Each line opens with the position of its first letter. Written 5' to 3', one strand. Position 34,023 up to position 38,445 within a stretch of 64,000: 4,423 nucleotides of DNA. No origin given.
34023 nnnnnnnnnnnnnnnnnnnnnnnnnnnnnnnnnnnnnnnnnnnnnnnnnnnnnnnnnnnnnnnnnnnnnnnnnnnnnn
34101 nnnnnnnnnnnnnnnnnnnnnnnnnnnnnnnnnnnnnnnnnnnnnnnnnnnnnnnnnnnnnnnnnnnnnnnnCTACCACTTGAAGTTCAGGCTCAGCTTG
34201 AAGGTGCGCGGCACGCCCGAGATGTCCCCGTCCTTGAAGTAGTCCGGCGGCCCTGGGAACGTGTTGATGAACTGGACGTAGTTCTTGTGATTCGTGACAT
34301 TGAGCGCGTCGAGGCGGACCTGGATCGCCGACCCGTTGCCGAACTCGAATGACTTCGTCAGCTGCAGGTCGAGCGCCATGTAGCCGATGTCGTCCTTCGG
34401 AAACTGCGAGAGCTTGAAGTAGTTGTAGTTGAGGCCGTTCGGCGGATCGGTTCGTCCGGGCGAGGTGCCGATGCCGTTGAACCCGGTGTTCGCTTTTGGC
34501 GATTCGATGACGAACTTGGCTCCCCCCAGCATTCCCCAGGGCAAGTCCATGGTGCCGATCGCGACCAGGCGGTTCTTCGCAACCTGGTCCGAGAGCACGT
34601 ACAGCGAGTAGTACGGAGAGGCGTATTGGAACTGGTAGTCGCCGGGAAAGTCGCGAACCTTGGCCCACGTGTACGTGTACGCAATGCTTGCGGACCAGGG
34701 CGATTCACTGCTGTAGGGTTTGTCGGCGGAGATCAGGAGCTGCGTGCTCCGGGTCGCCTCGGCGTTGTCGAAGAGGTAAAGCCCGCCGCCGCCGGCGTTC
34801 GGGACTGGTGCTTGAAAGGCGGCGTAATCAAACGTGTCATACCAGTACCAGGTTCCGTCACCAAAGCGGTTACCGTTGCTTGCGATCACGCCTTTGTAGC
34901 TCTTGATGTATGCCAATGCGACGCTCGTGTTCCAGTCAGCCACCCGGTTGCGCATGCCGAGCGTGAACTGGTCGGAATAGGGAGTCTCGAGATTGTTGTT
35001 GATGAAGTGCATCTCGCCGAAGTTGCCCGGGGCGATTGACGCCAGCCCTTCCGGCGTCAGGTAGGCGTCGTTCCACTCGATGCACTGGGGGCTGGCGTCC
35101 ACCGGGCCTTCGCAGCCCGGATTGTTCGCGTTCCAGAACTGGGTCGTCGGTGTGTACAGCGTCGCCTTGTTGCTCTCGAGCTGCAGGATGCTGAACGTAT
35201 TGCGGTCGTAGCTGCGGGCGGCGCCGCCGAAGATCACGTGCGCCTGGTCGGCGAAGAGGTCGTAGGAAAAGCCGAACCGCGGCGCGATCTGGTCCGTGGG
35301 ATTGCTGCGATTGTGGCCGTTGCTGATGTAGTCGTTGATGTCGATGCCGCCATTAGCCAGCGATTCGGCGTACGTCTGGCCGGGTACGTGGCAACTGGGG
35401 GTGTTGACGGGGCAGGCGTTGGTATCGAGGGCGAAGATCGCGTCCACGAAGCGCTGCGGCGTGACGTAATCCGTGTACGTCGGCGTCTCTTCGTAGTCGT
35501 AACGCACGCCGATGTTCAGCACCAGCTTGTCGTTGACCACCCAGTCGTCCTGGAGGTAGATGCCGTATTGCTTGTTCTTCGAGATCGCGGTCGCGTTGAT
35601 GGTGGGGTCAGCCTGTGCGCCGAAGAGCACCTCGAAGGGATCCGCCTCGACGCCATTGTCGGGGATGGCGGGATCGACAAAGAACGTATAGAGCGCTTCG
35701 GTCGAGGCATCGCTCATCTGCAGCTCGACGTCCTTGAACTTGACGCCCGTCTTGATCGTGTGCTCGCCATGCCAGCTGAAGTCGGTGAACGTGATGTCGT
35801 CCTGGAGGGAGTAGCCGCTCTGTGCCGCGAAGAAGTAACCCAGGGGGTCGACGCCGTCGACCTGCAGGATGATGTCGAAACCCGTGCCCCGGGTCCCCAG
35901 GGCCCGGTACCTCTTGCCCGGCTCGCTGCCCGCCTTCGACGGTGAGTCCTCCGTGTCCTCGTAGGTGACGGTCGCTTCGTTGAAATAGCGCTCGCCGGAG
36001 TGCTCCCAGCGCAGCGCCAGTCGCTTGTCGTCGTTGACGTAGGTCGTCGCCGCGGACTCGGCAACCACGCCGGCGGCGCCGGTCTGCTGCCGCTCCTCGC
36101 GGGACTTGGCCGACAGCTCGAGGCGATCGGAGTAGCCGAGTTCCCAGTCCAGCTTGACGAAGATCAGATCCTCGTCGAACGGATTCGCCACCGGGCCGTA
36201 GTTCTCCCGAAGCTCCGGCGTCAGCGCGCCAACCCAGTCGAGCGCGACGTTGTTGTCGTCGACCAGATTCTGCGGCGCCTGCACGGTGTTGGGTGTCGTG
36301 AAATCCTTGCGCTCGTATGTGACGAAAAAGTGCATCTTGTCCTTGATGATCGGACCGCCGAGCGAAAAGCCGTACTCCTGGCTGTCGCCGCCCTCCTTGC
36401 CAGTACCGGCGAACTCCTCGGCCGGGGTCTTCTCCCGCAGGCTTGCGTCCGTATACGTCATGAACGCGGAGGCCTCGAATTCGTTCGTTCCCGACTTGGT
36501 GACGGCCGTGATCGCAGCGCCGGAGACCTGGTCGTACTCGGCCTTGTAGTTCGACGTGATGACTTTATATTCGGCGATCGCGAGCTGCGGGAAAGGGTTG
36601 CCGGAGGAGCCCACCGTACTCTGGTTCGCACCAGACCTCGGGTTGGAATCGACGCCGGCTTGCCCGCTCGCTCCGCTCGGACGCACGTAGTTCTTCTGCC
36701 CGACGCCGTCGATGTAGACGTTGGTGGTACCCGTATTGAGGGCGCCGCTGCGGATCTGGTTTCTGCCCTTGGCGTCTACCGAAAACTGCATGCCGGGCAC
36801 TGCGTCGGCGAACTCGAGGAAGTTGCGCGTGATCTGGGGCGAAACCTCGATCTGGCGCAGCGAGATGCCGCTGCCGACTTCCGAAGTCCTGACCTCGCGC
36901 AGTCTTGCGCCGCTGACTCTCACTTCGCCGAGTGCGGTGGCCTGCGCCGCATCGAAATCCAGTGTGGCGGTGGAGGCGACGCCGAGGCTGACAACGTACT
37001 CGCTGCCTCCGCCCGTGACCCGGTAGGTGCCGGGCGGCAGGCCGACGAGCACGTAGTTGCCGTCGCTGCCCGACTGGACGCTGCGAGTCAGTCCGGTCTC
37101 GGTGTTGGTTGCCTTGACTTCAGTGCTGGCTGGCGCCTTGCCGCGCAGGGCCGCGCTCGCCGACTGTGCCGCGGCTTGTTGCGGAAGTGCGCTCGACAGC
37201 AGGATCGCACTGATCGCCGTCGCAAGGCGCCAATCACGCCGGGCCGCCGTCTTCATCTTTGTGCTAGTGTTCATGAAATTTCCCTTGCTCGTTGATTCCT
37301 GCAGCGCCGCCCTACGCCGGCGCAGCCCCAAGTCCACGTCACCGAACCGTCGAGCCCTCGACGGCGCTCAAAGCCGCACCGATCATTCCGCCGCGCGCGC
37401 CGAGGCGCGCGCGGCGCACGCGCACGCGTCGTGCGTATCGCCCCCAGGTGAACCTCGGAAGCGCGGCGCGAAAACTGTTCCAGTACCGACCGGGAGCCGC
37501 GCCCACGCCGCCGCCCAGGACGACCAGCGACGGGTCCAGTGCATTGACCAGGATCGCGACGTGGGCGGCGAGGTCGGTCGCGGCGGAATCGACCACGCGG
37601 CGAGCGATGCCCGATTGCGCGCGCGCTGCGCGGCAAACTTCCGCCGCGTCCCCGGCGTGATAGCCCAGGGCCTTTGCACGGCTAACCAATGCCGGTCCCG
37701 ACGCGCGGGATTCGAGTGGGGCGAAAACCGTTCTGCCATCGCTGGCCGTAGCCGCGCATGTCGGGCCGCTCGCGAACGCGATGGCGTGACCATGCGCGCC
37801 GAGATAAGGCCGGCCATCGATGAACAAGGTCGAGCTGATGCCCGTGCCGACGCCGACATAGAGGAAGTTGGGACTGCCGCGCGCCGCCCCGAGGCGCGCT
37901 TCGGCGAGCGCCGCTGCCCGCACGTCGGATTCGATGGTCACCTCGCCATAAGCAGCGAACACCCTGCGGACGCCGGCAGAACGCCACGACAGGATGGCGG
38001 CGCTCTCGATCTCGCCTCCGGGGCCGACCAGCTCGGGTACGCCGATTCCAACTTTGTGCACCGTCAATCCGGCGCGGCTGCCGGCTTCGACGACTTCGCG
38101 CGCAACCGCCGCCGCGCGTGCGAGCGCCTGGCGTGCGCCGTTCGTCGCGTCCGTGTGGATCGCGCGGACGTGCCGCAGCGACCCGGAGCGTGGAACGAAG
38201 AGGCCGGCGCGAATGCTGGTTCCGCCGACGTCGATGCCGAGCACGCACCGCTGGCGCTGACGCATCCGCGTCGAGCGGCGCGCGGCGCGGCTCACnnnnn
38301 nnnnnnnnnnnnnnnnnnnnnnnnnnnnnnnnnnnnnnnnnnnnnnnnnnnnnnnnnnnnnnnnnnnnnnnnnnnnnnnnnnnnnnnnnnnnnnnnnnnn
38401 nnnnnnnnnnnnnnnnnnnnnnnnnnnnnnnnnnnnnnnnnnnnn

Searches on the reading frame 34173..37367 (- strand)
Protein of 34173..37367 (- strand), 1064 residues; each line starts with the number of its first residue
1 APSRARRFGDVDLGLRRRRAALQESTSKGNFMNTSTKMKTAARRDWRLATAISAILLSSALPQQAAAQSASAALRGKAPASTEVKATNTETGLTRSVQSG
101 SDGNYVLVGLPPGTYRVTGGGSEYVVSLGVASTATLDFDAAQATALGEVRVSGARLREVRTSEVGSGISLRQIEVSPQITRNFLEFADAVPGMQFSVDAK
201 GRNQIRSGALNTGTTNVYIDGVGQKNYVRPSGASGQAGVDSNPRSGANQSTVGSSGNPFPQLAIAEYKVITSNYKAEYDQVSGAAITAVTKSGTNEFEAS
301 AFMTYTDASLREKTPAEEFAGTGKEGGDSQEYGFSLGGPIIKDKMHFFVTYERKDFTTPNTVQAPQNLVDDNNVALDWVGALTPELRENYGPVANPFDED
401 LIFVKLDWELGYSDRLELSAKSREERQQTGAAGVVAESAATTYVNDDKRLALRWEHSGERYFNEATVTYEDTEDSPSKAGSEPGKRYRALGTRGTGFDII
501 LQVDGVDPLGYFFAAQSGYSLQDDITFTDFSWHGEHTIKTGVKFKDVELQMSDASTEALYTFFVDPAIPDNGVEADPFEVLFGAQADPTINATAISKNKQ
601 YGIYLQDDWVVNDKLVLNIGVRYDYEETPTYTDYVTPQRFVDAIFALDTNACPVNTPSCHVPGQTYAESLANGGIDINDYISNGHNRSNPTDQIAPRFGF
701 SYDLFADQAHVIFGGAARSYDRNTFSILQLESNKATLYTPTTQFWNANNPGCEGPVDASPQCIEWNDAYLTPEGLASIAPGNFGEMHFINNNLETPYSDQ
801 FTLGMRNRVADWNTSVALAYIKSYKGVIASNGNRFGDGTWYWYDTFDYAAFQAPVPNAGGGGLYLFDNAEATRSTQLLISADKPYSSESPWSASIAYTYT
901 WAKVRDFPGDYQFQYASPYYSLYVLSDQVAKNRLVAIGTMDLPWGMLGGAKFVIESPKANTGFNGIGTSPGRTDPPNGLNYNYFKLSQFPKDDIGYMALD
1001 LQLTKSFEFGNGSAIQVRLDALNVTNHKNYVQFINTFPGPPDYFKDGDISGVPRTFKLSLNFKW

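Call 9: search_protein_families(library=pfam, proteins=[window:34173-37367:-])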
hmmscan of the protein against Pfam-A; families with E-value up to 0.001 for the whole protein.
window:34173-37367:- (1064 aa): 3 families
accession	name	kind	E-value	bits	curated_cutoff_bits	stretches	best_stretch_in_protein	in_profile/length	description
PF25183.1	OMP_b-brl_4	-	3.7e-53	181.5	30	3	389-946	143-681/838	Outer membrane beta barrel domain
PF00593.30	TonB_dep_Rec_b-barrel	-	3.2e-10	40.9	27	1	587-1024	157-433/436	TonB dependent receptor-like, beta-barrel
PF13620.12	CarboxypepD_reg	-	7e-07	30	32.3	1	76-118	11-53/82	Carboxypeptidase regulatory-like domain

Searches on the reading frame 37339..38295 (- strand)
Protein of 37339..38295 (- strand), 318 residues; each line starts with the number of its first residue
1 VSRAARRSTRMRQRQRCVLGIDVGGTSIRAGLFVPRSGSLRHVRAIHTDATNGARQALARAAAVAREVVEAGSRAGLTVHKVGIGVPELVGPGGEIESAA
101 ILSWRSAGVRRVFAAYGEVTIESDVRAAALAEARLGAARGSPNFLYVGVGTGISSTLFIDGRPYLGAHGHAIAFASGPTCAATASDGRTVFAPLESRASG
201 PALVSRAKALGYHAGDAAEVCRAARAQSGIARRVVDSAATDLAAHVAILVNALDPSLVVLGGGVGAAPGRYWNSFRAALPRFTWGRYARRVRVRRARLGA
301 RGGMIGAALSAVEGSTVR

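Call 9: search_protein_families(library=pfam, proteins=[window:37339-38295:-])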
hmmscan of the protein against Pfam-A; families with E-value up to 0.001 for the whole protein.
window:37339-38295:- (318 aa): 1 family
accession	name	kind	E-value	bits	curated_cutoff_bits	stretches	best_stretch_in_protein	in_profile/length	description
PF00480.26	ROK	-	1.1e-33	117.4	22.9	1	19-309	2-289/294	ROK family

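Call 25: search_solved_structures(query=window:37339-38295:-, max_evalue=0.00001)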
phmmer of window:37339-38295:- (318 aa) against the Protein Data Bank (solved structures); distinct sequences matched with E-value up to 0.00001: 18.
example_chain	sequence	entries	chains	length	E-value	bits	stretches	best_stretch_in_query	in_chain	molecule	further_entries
3vov_A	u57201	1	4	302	7.4e-28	100.9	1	18-311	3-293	Glucokinase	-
2qm1_A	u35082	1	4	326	3.8e-15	59.2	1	16-314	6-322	Glucokinase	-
5nck_A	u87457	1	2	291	3.1e-13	52.9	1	18-312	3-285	N-acetylmannosamine kinase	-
3r8e_A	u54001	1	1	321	1.1e-12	51.1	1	15-309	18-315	Hypothetical sugar kinase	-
1woq_A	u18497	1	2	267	5.5e-11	45.5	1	14-167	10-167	Inorganic polyphosphate/ATP-glucomannokinase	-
3vgk_A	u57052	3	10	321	1.1e-10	44.6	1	18-314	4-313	Glucokinase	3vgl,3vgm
2yhw_A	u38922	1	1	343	2.1e-10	43.6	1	16-264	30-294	BIFUNCTIONAL UDP-N-ACETYLGLUCOSAMINE 2-EPIMERASE/N-ACETYLMANNOSAMINE KINASE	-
3eo3_A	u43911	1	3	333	2.5e-10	43.4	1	15-264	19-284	Bifunctional UDP-N-acetylglucosamine 2-epimerase/N-acetylmannosamine kinase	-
2ap1_A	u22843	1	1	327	2.6e-10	43.3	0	16-167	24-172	putative regulator protein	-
2yhy_A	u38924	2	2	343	2.9e-10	43.1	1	16-264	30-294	BIFUNCTIONAL UDP-N-ACETYLGLUCOSAMINE 2-EPIMERASE/N-ACETYLMANNOSAMINE KINASE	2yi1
6jdc_A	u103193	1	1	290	5.1e-10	42.3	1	16-309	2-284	N-acetylmannosamine kinase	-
6jda_A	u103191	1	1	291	4.7e-09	39.2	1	16-308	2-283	N-acetylmannosamine kinase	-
6jdb_A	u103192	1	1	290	4.9e-09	39.1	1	16-309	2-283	N-acetylmannosamine kinase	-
6jdo_A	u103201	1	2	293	5e-09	39.1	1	16-308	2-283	N-acetylmannosamine kinase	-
6jdh_A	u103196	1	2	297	5.2e-09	39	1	16-308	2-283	N-acetylmannosamine kinase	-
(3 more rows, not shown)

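Call 59: search_protein_families(library=ncbifam, proteins=[window:37339-38295:-], max_evalue=1e-8)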
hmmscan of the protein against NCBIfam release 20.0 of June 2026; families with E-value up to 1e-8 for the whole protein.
window:37339-38295:- (318 aa): 11 families
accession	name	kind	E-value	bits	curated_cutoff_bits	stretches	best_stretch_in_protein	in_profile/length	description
TIGR00744.1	ROK_glcA_fam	subfamily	5.3e-27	94.9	260.35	1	19-309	1-306/318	ROK family glucokinase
NF007251.0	PRK09698.1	equivalog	7e-20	71.5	253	1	11-312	1-297/304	allose kinase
NF003461.0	PRK05082.1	subfamily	1.2e-17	64.3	283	1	121-311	102-286/291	N-acetylmannosamine kinase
NF007108.0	PRK09557.1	equivalog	2e-17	63.4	443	1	19-308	4-297/303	fructokinase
NF009835.0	PRK13310.1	equivalog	1.2e-15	57.6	380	0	214-309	205-298/303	N-acetylglucosamine kinase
NF045942.1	PolPhglucPhase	equivalog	1.3e-13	51.2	250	1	19-162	3-144/242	polyphosphate--glucose phosphotransferase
NF047821.1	NactlManKinNanK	equivalog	3e-13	50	450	1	123-311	104-286/288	N-acetylmannosamine kinase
NF042998.1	bglucokin_BglK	equivalog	3.6e-12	46.1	550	1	21-307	6-281/291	beta-glucoside kinase BglK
NF047937.1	TransRegNagC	equivalog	4.4e-12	45.9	650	1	18-308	81-381/399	DNA-binding transcriptional regulator NagC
NF045551.1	GK_Pyrobac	equivalog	2.4e-11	43.5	500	1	18-312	2-281/294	ATP-dependent glucokinase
NF049930.1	TransRegMlc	equivalog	2.6e-11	43.4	530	1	119-309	189-388/405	sugar metabolism global transcriptional regulator Mlc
